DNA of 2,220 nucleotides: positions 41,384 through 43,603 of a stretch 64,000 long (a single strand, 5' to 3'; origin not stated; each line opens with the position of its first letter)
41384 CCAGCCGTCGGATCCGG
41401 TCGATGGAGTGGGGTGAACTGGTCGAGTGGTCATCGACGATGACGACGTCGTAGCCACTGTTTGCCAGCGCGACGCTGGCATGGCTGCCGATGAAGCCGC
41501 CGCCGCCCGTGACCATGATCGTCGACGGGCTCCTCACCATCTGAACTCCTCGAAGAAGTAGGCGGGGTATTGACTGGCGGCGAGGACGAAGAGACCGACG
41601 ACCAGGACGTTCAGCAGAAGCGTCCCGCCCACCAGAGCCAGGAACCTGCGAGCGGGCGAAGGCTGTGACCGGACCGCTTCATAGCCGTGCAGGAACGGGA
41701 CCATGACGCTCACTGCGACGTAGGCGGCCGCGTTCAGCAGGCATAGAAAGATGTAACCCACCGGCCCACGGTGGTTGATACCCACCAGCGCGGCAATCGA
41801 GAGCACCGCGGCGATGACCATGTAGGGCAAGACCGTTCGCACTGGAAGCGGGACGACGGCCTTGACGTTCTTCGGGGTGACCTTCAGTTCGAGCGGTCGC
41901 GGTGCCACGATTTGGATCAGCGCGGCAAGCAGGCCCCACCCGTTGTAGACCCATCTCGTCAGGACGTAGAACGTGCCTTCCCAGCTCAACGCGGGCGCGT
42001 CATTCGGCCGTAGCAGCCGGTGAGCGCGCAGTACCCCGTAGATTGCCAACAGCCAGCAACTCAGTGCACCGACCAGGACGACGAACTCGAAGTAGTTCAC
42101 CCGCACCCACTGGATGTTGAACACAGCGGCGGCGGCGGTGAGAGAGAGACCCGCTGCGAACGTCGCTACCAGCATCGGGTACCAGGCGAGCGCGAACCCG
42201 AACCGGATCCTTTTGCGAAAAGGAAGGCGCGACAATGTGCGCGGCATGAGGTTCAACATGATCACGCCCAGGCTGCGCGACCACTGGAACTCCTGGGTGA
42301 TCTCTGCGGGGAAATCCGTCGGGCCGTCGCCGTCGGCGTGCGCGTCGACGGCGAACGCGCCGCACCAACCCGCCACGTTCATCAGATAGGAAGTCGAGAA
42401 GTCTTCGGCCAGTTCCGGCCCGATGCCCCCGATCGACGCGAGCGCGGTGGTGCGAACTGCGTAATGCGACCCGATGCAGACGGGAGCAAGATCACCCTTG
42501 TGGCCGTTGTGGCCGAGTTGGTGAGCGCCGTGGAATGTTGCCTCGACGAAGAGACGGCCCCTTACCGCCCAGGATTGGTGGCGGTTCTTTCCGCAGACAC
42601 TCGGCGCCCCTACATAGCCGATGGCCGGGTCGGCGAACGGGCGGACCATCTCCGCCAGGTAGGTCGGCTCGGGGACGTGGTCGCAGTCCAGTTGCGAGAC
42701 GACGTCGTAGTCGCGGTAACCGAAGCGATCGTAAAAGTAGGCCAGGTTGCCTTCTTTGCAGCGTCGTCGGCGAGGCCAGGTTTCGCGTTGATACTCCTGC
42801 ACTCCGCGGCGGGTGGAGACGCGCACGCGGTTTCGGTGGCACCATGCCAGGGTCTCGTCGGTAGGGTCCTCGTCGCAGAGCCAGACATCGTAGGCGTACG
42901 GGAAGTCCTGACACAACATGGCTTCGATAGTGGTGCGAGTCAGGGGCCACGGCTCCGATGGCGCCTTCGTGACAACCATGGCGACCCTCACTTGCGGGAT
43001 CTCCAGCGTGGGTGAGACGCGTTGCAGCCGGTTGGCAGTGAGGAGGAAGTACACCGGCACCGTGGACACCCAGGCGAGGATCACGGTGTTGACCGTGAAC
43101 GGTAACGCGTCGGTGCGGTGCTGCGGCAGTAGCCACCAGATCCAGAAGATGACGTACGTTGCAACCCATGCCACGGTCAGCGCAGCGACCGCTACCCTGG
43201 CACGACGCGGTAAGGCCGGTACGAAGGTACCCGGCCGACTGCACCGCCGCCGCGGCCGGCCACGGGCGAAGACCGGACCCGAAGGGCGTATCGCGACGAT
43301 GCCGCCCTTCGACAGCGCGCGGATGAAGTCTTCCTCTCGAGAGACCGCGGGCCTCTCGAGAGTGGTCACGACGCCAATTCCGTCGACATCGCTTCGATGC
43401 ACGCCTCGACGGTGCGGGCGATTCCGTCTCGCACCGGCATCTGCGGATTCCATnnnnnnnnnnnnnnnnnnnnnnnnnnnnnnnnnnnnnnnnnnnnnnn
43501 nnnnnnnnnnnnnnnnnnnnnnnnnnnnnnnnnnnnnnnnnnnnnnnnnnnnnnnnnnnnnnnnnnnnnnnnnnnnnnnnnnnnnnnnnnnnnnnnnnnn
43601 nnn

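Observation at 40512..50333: Synthase-type exopolysaccharide locus predicting a xylose/L-arabinose polymer in a mycobacterium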

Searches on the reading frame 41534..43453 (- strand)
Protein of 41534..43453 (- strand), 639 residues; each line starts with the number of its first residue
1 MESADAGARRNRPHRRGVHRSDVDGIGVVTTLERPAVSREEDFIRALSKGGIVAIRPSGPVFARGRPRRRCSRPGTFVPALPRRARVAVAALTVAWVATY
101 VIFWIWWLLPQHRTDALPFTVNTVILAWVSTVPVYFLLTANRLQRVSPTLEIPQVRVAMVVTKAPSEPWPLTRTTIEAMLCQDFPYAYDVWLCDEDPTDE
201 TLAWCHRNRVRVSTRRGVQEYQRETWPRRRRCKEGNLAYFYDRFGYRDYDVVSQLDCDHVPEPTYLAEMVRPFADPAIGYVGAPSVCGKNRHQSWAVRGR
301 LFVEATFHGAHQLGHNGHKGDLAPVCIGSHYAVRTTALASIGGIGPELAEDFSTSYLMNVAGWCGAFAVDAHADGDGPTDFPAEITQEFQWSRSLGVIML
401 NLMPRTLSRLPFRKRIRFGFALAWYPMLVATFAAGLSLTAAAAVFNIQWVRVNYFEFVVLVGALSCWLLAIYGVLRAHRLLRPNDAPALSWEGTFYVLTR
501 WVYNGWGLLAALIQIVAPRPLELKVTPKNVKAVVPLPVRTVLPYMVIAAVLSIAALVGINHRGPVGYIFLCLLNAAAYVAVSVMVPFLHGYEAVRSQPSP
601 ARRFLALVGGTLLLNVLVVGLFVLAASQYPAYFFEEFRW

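Call 3: search_protein_families(library=pfam, proteins=[window:41534-43453:-], max_evalue=0.01)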
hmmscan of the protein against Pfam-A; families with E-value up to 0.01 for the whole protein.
window:41534-43453:- (639 aa): 4 families
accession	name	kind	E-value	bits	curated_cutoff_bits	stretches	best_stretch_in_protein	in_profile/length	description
PF13632.12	Glyco_trans_2_3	-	1.9e-11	44.6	27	1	255-468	5-196/198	Glycosyl transferase family group 2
PF13641.12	Glyco_tranf_2_3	-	1.6e-09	38.6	27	1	157-393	3-229/230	Glycosyltransferase like family 2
PF13506.12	Glyco_transf_21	-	1e-08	35.3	21.7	1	248-391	30-172/174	Glycosyl transferase family 21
PF00535.33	Glycos_transf_2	-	0.00023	21.6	23.3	0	249-324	79-150/168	Glycosyl transferase family 2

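Call 4: search_protein_families(library=ncbifam, proteins=[window:41534-43453:-], max_evalue=0.01)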
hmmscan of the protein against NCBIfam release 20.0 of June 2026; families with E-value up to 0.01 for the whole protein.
window:41534-43453:- (639 aa): 3 families
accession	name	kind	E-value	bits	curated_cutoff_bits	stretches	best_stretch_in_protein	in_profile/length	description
TIGR03030.1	CelA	equivalog_domain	7.9e-10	37.4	699.1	1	165-559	140-529/714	UDP-forming cellulose synthase catalytic subunit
TIGR03472.1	HpnI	equivalog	2.7e-08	33.1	310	1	235-493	116-359/373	bacteriohopanetetrol glucosamine biosynthesis glycosyltransferase HpnI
NF008558.0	PRK11498.1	equivalog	2.6e-07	29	992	1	164-416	281-522/872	UDP-forming cellulose synthase catalytic subunit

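Call 7: search_solved_structures(query=window:41534-43453:-, max_evalue=1, show_alignments=2)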
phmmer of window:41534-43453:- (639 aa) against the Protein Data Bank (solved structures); distinct sequences matched with E-value up to 1: 1.
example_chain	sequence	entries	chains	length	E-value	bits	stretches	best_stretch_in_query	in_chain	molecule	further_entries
4q37_A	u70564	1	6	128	0.94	10.8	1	496-548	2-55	Radical SAM protein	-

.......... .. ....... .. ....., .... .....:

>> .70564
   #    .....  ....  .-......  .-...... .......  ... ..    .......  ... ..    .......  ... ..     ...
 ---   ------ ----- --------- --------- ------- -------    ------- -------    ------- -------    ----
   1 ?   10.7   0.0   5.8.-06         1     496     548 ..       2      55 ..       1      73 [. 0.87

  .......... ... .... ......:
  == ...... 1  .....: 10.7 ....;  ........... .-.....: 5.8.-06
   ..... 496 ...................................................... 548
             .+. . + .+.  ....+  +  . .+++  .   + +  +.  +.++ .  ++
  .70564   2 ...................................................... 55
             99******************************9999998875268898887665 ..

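Call 8: find_homologous_proteins(query=window:41534-43453:-, max_evalue=0.00001)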
Query window:41534-43453:- (639 aa): 3207 proteins with E <= 0.00001 among 8000 candidates; the best 120 are listed.
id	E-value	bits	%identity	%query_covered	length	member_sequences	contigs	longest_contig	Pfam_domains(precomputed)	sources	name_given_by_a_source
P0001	0.0e+0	1413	100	96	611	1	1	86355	PF13632.13,PF13506.14,PF13641.13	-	-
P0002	0.0e+0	1017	71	96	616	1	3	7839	PF13632.13,PF13506.14,PF13641.13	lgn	-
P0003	1.5e-283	960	68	96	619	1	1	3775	PF13632.13,PF13506.14,PF13641.13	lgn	-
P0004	1.7e-268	910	67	93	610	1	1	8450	PF13632.13,PF13506.14,PF13641.13,PF00535.33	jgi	jgi:cellulose synthase/poly-beta-1,6-N-acetylglucosamine synthase-like glycosyltransferase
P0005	8.3e-261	885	64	95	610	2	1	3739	PF13632.13,PF13506.14,PF13641.13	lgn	-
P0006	3.7e-257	873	63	96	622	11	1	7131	PF13632.13,PF13506.14,PF13641.13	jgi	jgi:cellulose synthase (UDP-forming)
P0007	2.9e-255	867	64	96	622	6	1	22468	PF13632.13,PF13506.14,PF13641.13,PF00535.33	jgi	jgi:cellulose synthase (UDP-forming)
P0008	3.4e-255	866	63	96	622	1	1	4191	PF13632.13,PF13506.14,PF13641.13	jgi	jgi:cellulose synthase (UDP-forming)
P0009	1.4e-254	864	64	95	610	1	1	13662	PF13632.13,PF13506.14,PF13641.13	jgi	jgi:cellulose synthase/poly-beta-1,6-N-acetylglucosamine synthase-like glycosyltransferase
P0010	7.1e-253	859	62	95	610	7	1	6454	PF13632.13,PF13506.14,PF13641.13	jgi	jgi:cellulose synthase/poly-beta-1,6-N-acetylglucosamine synthase-like glycosyltransferase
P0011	1.4e-242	825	60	95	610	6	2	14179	PF13632.13,PF13506.14,PF13641.13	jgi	jgi:cellulose synthase (UDP-forming)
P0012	2.1e-237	808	59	93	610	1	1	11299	PF13632.13,PF13506.14,PF13641.13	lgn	-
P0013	1.6e-215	735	56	94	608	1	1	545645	PF13632.13,PF13506.14,PF13641.13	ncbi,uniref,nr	ncbi:glycosyltransferase family 2 protein [Nocardia inohanensis]|uniref:glycosyltransferase family 2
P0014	6.2e-215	733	56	95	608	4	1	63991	PF13632.13,PF13506.14,PF13641.13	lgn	-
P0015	6.7e-215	733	56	93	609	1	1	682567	PF13632.13,PF13506.14,PF13641.13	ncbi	-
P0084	3.5e-199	681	53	97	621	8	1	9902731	PF13632.13,PF13506.14,PF13641.13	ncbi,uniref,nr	ncbi:glycosyltransferase [Streptomyces sp. CdTB01]|uniref:glycosyltransferase n=1 Tax=Streptomyces s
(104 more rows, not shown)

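Call 9: find_related_loci(query=P0001, collection=genome_contigs, flank=10000)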
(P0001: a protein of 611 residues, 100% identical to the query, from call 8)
Query P0001 (611 aa) in genome_contigs; peptide patterns used: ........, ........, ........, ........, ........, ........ (x = any residue, [..] = any of these).
43 stretches matched a pattern; 5 encode a relative of the query (tblastn E <= 1e-3); 5 distinct loci.
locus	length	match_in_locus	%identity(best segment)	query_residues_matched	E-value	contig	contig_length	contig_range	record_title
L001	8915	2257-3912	54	13-568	0e+0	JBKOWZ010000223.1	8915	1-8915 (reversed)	MAG: Actinomycetota bacterium isolate GM_EKS_MAG_00002 GM_EKS_000001375401, whole genome shotgun sequence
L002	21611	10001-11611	44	28-564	3e-148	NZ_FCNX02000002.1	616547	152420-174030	Caballeronia fortuita isolate LMG 29320 contig000002, whole genome shotgun sequence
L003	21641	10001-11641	44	49-601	1e-147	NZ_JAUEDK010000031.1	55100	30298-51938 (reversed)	Crenobacter oryzisoli strain SG2303 Scaffold31, whole genome shotgun sequence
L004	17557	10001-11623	43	38-561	6e-130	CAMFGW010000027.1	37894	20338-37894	MAG: uncultured Rhodobacteraceae bacterium isolate SRR9109399_bin.14_metaWRAP_v1.3_MAG genome assembly, contig: ERZ12289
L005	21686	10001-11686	43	44-600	5e-140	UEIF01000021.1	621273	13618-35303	Rhizobiales bacterium isolate AFS040727 genome assembly, contig: contig_21, whole genome shotgun sequence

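Call 10: search_dna_similar(query=P0001, collection=plasmids, mode=protein, max_rows=40)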
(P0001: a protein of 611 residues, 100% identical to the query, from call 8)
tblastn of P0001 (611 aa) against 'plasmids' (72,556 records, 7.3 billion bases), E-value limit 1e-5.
Records with a match: 152; places in all: 153; records where one place covers at least 80% of the query: 112.
Best place of each record, by identity: <60% 152.
By first word of the organism name: Sinorhizobium 77; Rhizobium 35; Agrobacterium 20; Sulfitobacter 5; Phyllobacterium 3; Cereibacter 3; Microvirga 1; Burkholderia 1; Ochrobactrum 1; Ciceribacter 1; and 5 more.
By predicted mobility (MOB-suite, as given by PLSDB): mobilizable 59; non-mobilizable 59; conjugative 34.
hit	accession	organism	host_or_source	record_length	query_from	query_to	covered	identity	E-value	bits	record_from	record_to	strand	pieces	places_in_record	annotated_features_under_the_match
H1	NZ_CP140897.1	Sinorhizobium medicae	Medicago lupulina,whole organism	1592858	75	564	80%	48.5%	7e-128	422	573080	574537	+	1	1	none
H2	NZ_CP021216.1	Sinorhizobium meliloti RU11/001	-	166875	75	564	80%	48.5%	8e-128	422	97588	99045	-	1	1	glycosyltransferase family 2 protein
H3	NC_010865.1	Sinorhizobium meliloti SM11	-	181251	75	564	80%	48.5%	8e-128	422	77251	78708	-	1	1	glycosyltransferase family 2 protein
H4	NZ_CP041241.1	Sinorhizobium mexicanum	Acaciella angustissima,cell culture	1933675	73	575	82%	47.0%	1e-126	418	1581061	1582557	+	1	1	none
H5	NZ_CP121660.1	Sinorhizobium terangae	Desmanthus virgatus,cell culture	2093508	75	575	82%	47.2%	2e-127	421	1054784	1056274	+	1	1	none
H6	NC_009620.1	Sinorhizobium medicae WSM419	-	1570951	75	564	80%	48.1%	9e-128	421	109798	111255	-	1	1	none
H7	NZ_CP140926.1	Sinorhizobium medicae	Medicago lupulina,whole organism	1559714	75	564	80%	48.1%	2e-127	421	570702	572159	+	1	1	none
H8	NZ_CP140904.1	Sinorhizobium medicae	Medicago lupulina,whole organism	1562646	75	564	80%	48.1%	2e-127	421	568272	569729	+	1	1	none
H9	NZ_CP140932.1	Sinorhizobium medicae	Medicago lupulina,whole organism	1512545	75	564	80%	48.1%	2e-127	420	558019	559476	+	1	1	none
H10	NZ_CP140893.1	Sinorhizobium medicae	Medicago lupulina,whole organism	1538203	75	564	80%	48.1%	2e-127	420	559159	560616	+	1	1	none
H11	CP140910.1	Sinorhizobium medicae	Medicago lupulina,whole organism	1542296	75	564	80%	48.1%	2e-127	420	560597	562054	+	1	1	glycosyltransferase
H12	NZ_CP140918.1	Sinorhizobium medicae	Medicago lupulina,whole organism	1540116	75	564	80%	48.1%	3e-127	420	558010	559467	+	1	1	none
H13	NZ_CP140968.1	Sinorhizobium medicae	Medicago lupulina,whole organism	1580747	75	564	80%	48.1%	1e-126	418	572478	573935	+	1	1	none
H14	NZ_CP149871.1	Sinorhizobium medicae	Melilotus albus,Cell Culture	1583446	75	564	80%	48.1%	1e-126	418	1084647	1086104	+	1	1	none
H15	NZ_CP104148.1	Sinorhizobium medicae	Trigonella foenum-graecum,cell culture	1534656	75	564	80%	47.9%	4e-127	420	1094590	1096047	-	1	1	none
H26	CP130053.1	Sinorhizobium meliloti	Medicago,Cell culture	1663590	73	564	81%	47.7%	7e-126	416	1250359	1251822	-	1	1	glycosyltransferase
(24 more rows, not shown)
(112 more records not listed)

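Call 11: get_annotated_region(hit=H26, flank=8000)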
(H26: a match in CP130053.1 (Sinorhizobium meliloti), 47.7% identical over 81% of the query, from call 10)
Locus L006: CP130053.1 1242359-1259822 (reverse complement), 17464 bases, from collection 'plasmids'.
description: Sinorhizobium meliloti strain R14 plasmid pSymB, complete sequence
organism: Sinorhizobium meliloti (NCBI taxid 382)
taxonomy: Bacteria; Pseudomonadota; Alphaproteobacteria; Hyphomicrobiales; Rhizobiaceae; Sinorhizobium; Sinorhizobium meliloti
host: -; source: Medicago,Cell culture; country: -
typing (MOB-suite, as given by PLSDB): mobilizable; relaxase MOBQ
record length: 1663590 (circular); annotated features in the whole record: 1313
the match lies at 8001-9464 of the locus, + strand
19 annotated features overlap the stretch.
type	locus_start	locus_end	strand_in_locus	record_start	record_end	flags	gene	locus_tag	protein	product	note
CDS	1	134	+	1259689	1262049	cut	-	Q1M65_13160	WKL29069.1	SpoIIE family protein phosphatase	-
CDS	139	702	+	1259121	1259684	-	-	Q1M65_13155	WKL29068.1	ATP-binding protein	-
CDS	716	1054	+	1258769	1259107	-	-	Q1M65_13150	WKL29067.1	hypothetical protein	-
CDS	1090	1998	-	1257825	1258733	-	-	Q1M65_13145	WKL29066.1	SMP-30/gluconolactonase/LRE family protein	-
CDS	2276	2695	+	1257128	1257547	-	-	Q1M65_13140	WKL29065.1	DUF1236 domain-containing protein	-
CDS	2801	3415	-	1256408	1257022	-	-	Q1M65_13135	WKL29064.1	TetR/AcrR family transcriptional regulator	-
CDS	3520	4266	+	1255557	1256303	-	-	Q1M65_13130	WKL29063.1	3-oxoacyl-ACP reductase family protein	-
CDS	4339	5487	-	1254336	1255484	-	-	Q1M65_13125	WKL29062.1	AraC family transcriptional regulator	-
CDS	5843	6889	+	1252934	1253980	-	-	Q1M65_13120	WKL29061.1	SDR family oxidoreductase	-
CDS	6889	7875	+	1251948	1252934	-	galE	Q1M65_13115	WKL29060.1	UDP-glucose 4-epimerase GalE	-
CDS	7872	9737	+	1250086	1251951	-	-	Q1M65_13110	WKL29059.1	glycosyltransferase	-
CDS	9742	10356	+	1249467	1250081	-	-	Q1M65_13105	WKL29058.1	DUF995 domain-containing protein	-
CDS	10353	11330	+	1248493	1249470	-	-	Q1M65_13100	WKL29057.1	glycoside hydrolase family 26 protein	-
CDS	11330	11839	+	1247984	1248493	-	-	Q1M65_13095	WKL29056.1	DUF995 domain-containing protein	-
CDS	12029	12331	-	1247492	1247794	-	-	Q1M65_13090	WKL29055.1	hypothetical protein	-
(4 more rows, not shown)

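Call 13: find_encoding_contigs(protein=P0001, flank=10000, max_places=3)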
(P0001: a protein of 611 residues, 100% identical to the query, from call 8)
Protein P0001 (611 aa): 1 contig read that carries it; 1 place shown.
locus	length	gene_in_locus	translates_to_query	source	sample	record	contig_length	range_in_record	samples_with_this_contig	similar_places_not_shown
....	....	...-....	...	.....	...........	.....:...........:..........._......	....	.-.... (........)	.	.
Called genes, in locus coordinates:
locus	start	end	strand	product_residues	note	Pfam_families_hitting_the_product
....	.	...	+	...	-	?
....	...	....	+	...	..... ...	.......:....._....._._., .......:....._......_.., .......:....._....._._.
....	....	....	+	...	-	?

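Call 14: find_encoding_contigs(protein=P0002, flank=10000, max_places=3)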
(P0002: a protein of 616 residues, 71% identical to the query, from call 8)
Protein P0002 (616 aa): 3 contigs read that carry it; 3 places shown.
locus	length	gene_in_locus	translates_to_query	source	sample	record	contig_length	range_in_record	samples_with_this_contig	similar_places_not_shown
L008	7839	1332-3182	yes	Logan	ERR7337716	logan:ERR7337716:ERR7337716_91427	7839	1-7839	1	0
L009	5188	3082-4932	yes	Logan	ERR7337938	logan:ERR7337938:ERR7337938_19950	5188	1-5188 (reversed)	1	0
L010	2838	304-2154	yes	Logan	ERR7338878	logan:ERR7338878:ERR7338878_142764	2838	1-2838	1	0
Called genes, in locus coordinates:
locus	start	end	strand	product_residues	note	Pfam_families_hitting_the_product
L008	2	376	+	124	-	?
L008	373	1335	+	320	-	PF01073:3Beta_HSD, PF01370:Epimerase, PF02719:Polysacc_synt_2 (faint), PF04321:RmlD_sub_bind, PF07993:NAD_binding_4 (faint), PF16363:GDP_Man_Dehyd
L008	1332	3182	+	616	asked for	PF13641:Glyco_tranf_2_3, PF13506:Glyco_transf_21, PF13632:Glyco_trans_2_3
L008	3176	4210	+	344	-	PF00106:adh_short, PF01073:3Beta_HSD, PF01370:Epimerase, PF02719:Polysacc_synt_2, PF04321:RmlD_sub_bind, PF08659:KR, PF16363:GDP_Man_Dehyd, PF13460:NAD_binding_10 (weak), +1 more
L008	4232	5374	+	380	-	PF08240:ADH_N, PF16912:Glu_dehyd_C (weak), PF00107:ADH_zinc_N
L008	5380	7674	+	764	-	PF02515:CoA_transf_3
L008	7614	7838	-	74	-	?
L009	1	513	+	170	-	?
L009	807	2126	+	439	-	PF03446:NAD_binding_2 (faint), PF03721:UDPG_MGDP_dh_N, PF03807:F420_oxidored (faint), PF00984:UDPG_MGDP_dh, PF03720:UDPG_MGDP_dh_C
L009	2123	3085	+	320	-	PF01073:3Beta_HSD, PF01370:Epimerase, PF02719:Polysacc_synt_2 (faint), PF04321:RmlD_sub_bind, PF07993:NAD_binding_4 (faint), PF16363:GDP_Man_Dehyd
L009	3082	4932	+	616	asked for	PF13641:Glyco_tranf_2_3, PF13506:Glyco_transf_21, PF13632:Glyco_trans_2_3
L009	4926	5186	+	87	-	?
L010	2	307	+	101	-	?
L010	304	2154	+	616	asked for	PF13641:Glyco_tranf_2_3, PF13506:Glyco_transf_21, PF13632:Glyco_trans_2_3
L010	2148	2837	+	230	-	?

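Call 31: find_encoding_contigs(protein=P0009, flank=10000, max_places=1)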
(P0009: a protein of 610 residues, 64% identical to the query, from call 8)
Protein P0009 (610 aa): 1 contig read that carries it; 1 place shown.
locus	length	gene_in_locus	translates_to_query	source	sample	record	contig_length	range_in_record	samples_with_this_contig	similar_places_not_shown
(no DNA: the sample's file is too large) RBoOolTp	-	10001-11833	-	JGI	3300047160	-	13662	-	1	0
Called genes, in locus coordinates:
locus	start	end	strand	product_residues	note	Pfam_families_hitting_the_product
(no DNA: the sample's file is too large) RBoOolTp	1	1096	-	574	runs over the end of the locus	PF01609:DDE_Tnp_1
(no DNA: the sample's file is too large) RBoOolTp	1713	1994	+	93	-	PF05015:HigB-like_toxin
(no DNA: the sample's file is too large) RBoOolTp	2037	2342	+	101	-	PF01381:HTH_3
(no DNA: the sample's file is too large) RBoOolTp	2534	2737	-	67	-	-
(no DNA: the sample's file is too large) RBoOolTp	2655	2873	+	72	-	-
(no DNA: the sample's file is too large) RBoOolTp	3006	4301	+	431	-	PF13384:HTH_23, PF13518:HTH_28 (weak), PF13551:HTH_29, PF13565:HTH_32, PF13384:HTH_23, PF13551:HTH_29, PF13565:HTH_32, PF13358:DDE_3, +3 more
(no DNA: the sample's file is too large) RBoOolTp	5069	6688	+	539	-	PF00884:Sulfatase, PF16347:SGSH_C (faint)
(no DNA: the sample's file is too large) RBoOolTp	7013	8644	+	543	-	-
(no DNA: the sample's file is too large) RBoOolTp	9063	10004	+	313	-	PF01073:3Beta_HSD, PF01370:Epimerase, PF04321:RmlD_sub_bind (weak), PF07993:NAD_binding_4 (faint), PF16363:GDP_Man_Dehyd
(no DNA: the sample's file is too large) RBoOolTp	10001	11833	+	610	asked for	PF13641:Glyco_tranf_2_3, PF13506:Glyco_transf_21, PF13632:Glyco_trans_2_3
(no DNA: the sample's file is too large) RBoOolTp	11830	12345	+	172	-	?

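Call 32: find_encoding_contigs(protein=P0015, flank=10000, max_places=1)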
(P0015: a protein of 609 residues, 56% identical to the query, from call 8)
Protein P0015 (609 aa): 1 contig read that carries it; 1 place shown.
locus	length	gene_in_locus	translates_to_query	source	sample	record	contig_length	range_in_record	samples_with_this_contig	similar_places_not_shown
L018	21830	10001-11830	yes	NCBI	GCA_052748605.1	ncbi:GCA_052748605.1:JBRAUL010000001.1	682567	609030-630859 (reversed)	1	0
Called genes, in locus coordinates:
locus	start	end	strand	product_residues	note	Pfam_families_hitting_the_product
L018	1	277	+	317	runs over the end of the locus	-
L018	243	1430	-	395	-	-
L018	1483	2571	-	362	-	PF00953:Glycos_transf_4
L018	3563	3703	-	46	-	-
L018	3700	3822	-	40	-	-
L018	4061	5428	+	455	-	PF00909:Ammonium_transp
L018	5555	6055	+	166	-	PF01243:PNPOx_N, PF12900:Pyridox_ox_2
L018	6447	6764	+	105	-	PF08734:GYD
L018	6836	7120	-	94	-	PF04226:Transgly_assoc (weak)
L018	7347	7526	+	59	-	-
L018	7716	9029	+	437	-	PF03721:UDPG_MGDP_dh_N, PF00984:UDPG_MGDP_dh, PF03720:UDPG_MGDP_dh_C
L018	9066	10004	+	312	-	PF01073:3Beta_HSD, PF01370:Epimerase, PF04321:RmlD_sub_bind, PF07993:NAD_binding_4 (faint), PF16363:GDP_Man_Dehyd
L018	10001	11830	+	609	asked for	PF13641:Glyco_tranf_2_3, PF13506:Glyco_transf_21, PF13632:Glyco_trans_2_3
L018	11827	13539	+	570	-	PF13229:Beta_helix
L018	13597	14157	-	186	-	PF08310:LGFP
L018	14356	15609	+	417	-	-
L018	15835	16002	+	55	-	PF19452:DUF5990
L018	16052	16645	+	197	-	-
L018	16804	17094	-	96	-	-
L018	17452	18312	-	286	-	-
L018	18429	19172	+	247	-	-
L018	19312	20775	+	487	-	PF00044:Gp_dh_N, PF02800:Gp_dh_C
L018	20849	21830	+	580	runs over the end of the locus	-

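Call 33: find_encoding_contigs(protein=P0084, flank=10000, max_places=1)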
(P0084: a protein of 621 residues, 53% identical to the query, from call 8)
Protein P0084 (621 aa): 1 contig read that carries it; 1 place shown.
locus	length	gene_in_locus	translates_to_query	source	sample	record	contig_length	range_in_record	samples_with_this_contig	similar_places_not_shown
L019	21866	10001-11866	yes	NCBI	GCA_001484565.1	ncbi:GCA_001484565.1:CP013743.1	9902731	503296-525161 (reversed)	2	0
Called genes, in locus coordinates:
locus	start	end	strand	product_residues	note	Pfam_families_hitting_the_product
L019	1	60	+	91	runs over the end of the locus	-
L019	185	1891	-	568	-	PF07690:MFS_1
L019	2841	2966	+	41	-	-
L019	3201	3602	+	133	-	-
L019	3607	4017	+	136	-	PF19384:DUF5959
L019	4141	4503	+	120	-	-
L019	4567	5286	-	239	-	PF00440:TetR_N, PF17754:TetR_C_14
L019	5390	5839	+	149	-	PF10604:Polyketide_cyc2, PF08327:AHSA1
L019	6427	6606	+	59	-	-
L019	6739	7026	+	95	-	-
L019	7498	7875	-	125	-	-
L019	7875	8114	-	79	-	-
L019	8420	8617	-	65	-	-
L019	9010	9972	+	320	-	PF01073:3Beta_HSD, PF01370:Epimerase, PF02719:Polysacc_synt_2 (faint), PF04321:RmlD_sub_bind, PF07993:NAD_binding_4 (faint), PF16363:GDP_Man_Dehyd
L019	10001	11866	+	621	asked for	PF13641:Glyco_tranf_2_3, PF13506:Glyco_transf_21, PF13632:Glyco_trans_2_3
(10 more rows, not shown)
